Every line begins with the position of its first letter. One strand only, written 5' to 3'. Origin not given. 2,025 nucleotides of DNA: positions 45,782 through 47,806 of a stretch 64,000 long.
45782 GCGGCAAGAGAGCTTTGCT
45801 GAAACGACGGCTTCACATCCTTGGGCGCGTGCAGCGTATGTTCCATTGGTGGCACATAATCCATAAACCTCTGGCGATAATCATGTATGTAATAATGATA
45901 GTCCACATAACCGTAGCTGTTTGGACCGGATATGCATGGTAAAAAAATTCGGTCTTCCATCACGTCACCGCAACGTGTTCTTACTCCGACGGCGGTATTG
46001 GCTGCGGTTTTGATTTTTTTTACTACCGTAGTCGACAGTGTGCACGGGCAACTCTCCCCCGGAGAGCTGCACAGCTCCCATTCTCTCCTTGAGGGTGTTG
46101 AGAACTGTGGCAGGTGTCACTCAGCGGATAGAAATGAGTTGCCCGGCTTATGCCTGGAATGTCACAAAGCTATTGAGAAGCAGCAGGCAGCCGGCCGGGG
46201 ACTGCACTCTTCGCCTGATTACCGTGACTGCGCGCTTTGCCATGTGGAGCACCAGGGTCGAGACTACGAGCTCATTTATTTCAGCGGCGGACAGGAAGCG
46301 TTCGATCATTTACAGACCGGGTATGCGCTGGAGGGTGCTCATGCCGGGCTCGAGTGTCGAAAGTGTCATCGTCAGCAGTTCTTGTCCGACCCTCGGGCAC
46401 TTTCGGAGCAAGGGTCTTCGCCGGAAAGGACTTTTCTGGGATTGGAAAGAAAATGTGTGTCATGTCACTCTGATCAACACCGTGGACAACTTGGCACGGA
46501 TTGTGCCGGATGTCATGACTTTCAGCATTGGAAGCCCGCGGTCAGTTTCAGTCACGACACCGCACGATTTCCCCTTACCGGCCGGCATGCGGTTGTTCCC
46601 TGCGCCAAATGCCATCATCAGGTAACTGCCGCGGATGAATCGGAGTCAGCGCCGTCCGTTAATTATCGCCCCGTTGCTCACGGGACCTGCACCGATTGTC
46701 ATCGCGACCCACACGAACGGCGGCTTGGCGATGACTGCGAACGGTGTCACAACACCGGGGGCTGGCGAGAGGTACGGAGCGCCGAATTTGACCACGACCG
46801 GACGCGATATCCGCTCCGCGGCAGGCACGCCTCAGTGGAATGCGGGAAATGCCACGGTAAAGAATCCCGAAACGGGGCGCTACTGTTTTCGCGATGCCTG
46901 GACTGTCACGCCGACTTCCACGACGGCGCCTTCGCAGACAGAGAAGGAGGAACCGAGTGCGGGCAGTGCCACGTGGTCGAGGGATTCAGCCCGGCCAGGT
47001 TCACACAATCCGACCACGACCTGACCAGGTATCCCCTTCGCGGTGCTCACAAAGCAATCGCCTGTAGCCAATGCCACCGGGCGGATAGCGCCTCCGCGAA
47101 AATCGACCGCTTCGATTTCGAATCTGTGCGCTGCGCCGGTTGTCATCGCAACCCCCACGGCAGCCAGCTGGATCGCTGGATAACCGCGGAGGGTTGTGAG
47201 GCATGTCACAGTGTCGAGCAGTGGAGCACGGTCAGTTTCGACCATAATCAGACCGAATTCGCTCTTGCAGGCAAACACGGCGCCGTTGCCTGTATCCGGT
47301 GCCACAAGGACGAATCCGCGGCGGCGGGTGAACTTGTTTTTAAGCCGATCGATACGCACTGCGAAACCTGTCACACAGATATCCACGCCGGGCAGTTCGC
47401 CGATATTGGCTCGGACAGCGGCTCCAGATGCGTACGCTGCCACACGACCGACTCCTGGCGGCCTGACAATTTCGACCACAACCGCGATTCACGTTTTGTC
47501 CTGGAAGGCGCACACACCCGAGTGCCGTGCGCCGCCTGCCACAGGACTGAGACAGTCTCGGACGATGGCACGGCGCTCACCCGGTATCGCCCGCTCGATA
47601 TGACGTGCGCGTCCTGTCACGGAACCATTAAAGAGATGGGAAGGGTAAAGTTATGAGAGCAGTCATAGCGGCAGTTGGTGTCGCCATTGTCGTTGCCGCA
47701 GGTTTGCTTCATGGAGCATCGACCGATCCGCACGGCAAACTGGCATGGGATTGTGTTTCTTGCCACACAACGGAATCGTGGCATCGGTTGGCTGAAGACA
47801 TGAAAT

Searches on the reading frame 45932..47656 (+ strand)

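Call 10: search_protein_families(library=pfam, proteins=[window:45932-47656:+], max_evalue=0.001)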
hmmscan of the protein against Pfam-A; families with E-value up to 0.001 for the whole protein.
window:45932-47656:+ (574 aa): 4 families
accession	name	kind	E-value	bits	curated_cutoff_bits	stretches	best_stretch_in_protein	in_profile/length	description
PF14522.11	Cytochrome_C7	-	1.2e-22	79.9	24.8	2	220-274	12-67/67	Cytochrome c7 and related cytochrome c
PF14537.11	Cytochrom_c3_2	-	3.2e-19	69.6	25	0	186-274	4-79/79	Cytochrome c3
PF02085.21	Cytochrom_CIII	-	1.9e-13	51.1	22.9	0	47-110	25-88/101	Class III cytochrome C family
PF22113.1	Mtrc-MtrF_II-IV_dom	-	4.2e-11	43.1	30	1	30-149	52-166/176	Outer membrane cytochrome MtrC/MtrF-like, domains II/IV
